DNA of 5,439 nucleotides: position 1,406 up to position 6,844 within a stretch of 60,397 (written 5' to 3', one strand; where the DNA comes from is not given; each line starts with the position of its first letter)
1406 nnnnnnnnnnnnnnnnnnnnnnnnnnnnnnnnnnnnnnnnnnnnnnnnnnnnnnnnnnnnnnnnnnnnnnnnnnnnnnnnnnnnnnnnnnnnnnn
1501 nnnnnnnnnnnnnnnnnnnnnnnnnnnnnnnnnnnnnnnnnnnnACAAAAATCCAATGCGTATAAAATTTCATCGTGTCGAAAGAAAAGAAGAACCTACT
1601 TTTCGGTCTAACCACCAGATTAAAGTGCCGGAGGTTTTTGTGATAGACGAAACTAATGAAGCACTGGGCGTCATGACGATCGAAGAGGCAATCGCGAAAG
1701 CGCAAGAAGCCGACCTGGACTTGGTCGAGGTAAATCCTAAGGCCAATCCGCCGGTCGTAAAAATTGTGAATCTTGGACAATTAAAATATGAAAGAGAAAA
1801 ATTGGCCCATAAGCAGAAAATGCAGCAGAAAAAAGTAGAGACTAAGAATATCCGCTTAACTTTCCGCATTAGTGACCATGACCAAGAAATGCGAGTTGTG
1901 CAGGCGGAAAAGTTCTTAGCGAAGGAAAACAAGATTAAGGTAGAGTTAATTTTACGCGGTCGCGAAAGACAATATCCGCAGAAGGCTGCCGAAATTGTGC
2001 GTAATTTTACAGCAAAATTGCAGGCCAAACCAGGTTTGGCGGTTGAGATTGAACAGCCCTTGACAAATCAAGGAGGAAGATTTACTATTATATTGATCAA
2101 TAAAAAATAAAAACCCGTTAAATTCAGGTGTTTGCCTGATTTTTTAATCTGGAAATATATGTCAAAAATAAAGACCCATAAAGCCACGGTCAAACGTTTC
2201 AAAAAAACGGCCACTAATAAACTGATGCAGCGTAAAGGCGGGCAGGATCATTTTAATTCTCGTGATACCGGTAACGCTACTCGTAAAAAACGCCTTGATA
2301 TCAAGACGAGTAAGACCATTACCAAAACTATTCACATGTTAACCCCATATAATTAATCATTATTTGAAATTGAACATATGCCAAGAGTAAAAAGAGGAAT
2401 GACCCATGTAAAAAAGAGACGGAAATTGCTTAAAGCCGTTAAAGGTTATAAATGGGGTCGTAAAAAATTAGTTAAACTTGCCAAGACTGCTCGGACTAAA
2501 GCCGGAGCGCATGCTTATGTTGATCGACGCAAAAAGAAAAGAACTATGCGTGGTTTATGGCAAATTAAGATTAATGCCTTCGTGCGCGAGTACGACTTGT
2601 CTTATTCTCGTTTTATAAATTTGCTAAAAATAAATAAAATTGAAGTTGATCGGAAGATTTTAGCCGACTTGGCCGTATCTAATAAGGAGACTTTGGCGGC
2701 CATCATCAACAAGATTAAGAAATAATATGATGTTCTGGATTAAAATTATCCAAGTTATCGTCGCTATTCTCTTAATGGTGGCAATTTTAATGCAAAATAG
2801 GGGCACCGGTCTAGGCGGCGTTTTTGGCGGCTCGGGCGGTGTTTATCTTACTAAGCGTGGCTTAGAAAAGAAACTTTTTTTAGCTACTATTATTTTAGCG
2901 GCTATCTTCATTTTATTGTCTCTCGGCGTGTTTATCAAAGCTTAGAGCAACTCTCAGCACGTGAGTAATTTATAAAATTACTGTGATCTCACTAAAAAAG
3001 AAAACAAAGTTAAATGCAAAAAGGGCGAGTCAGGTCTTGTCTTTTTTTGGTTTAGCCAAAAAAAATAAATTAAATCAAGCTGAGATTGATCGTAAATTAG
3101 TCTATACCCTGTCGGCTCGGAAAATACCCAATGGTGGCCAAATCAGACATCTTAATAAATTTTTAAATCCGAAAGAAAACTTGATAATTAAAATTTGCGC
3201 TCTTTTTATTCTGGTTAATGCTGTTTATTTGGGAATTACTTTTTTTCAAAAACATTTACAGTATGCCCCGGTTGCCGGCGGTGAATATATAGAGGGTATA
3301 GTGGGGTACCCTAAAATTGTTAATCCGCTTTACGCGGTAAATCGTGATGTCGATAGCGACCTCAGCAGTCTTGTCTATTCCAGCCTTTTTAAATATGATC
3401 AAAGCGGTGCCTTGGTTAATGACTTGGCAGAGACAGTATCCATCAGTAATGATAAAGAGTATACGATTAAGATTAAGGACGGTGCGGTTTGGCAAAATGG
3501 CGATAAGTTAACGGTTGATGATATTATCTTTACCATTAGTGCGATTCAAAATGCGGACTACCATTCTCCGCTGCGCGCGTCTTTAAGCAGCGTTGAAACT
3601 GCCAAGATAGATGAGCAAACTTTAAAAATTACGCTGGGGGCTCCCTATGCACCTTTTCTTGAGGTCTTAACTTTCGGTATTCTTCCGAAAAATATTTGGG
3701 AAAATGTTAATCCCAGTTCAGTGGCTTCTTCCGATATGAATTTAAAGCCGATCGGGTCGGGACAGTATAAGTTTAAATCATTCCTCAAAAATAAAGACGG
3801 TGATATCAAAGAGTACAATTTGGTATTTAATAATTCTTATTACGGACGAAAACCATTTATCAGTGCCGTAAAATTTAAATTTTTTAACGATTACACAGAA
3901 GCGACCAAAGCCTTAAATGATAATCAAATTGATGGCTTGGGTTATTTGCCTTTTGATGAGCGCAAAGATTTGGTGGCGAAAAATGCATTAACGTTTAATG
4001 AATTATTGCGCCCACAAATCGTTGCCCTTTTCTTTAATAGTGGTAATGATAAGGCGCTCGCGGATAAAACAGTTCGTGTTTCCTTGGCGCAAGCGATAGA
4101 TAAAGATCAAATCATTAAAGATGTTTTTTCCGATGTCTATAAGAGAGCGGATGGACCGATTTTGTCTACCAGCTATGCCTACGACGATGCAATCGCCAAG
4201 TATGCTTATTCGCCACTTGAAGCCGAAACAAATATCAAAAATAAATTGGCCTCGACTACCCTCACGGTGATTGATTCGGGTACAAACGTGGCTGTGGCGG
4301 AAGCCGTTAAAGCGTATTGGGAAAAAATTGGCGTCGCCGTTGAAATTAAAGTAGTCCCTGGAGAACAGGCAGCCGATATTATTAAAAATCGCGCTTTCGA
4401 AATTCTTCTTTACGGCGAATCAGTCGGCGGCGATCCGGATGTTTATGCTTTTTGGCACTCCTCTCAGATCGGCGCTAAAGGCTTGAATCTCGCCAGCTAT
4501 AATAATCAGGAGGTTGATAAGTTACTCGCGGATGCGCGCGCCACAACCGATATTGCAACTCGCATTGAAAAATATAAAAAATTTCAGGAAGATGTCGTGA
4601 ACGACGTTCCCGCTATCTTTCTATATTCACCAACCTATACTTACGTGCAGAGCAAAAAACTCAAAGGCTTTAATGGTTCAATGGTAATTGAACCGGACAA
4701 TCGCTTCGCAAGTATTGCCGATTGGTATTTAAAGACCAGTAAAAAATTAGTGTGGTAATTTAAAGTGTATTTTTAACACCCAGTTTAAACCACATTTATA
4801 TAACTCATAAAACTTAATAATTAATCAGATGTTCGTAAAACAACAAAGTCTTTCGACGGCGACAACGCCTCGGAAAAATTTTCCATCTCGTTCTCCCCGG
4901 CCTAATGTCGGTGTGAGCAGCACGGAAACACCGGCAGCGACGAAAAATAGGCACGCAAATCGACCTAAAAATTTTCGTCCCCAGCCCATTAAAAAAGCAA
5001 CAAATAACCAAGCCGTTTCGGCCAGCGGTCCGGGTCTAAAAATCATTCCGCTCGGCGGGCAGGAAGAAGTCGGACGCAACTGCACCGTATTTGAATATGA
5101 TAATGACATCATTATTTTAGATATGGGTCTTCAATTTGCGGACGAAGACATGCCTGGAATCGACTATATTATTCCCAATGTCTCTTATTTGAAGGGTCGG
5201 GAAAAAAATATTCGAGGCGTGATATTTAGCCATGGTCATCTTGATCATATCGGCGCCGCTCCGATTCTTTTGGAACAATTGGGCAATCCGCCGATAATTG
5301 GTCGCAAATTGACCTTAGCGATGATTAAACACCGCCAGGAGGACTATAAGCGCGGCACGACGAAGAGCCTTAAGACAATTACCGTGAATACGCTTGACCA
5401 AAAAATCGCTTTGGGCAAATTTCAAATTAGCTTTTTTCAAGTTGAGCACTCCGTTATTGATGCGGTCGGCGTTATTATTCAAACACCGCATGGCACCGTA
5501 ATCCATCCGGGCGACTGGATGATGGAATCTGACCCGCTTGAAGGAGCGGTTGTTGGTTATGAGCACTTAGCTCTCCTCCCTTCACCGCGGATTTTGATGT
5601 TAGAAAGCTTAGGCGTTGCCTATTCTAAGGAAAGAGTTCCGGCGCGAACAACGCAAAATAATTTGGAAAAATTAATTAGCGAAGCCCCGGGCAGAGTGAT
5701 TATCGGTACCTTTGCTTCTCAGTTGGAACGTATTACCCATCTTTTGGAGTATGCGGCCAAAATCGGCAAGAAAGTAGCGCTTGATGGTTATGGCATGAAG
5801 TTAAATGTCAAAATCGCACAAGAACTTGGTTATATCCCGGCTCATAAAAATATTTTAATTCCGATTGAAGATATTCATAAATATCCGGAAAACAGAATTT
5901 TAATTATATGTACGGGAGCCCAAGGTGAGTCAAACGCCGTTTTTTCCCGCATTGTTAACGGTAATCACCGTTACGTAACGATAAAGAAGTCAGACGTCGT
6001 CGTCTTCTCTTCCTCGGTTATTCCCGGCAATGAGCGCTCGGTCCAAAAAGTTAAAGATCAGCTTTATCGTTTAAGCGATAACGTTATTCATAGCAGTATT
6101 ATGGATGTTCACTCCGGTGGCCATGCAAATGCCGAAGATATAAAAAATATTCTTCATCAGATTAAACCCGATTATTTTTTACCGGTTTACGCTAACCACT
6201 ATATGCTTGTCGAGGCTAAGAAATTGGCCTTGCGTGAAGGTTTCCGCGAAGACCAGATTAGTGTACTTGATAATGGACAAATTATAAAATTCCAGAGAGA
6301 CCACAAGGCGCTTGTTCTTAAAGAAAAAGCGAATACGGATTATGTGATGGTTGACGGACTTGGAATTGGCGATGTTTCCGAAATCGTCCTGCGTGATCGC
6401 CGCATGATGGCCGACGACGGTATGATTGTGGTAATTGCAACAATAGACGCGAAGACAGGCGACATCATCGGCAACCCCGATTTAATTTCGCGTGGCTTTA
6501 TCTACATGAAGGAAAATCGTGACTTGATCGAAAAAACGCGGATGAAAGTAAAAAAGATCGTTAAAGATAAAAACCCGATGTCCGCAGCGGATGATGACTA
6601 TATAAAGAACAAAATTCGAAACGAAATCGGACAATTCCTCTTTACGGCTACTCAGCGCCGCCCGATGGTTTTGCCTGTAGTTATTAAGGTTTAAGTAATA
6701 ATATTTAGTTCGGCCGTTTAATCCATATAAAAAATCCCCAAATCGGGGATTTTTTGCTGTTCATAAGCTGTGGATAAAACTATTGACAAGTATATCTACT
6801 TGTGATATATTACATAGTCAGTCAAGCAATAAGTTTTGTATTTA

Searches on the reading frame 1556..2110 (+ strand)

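Call 80: search_protein_families(library=pfam, proteins=[window:1556-2110:+], max_evalue=0.1)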
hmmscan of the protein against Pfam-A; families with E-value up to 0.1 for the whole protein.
window:1556-2110:+ (184 aa): 2 families
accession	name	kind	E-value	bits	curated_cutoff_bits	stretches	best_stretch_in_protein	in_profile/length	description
PF05198.21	IF3_N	-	6.1e-24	84.4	26.9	1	19-85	2-68/70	Translation initiation factor IF-3, N-terminal domain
PF00707.27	IF3_C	-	3.4e-17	62.6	34.8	1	94-181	1-84/86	Translation initiation factor IF-3, C-terminal domain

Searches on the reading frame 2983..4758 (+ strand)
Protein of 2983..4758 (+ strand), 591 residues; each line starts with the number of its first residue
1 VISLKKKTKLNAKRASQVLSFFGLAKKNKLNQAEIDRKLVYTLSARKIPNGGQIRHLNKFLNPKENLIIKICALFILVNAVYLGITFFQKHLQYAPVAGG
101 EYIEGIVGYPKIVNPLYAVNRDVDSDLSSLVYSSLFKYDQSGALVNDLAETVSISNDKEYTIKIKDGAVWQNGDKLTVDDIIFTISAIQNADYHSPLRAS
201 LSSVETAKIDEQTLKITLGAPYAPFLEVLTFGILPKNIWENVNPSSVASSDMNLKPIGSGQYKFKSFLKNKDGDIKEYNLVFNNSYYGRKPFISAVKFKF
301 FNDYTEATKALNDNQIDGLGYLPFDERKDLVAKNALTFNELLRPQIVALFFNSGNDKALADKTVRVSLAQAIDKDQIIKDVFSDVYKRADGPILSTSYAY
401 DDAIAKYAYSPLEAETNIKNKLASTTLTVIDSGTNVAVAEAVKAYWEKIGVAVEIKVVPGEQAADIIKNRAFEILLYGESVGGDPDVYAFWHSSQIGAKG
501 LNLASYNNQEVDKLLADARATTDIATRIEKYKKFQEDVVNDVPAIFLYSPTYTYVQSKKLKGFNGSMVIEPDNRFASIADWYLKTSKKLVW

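Call 9: search_protein_families(library=pfam, proteins=[window:2983-4758:+], max_evalue=0.001)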
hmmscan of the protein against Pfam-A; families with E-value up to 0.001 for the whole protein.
window:2983-4758:+ (591 aa): 1 family
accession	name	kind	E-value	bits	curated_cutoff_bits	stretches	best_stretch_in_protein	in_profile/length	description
PF00496.27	SBP_bac_5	-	1.6e-53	182.6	32.4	1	144-491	2-357/368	Bacterial extracellular solute-binding proteins, family 5 Middle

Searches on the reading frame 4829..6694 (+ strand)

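Call 9: search_protein_families(library=pfam, proteins=[window:4829-6694:+], max_evalue=0.001)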
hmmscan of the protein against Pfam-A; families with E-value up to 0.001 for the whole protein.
window:4829-6694:+ (621 aa): 4 families
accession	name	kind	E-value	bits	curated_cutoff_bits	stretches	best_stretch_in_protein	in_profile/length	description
PF22505.1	RNase_J_b_CASP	-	6.9e-42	142.6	27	1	288-412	2-126/126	Ribonuclease J, beta-CASP domain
PF17770.6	RNase_J_C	-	1.3e-31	110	23.8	1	520-621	1-102/102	Ribonuclease J C-terminal domain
PF00753.33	Lactamase_B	-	1.5e-11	45.1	22.7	1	82-229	5-149/196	Metallo-beta-lactamase superfamily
PF12706.13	Lactamase_B_2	-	2.7e-09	37.4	27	1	126-232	29-145/200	Beta-lactamase superfamily domain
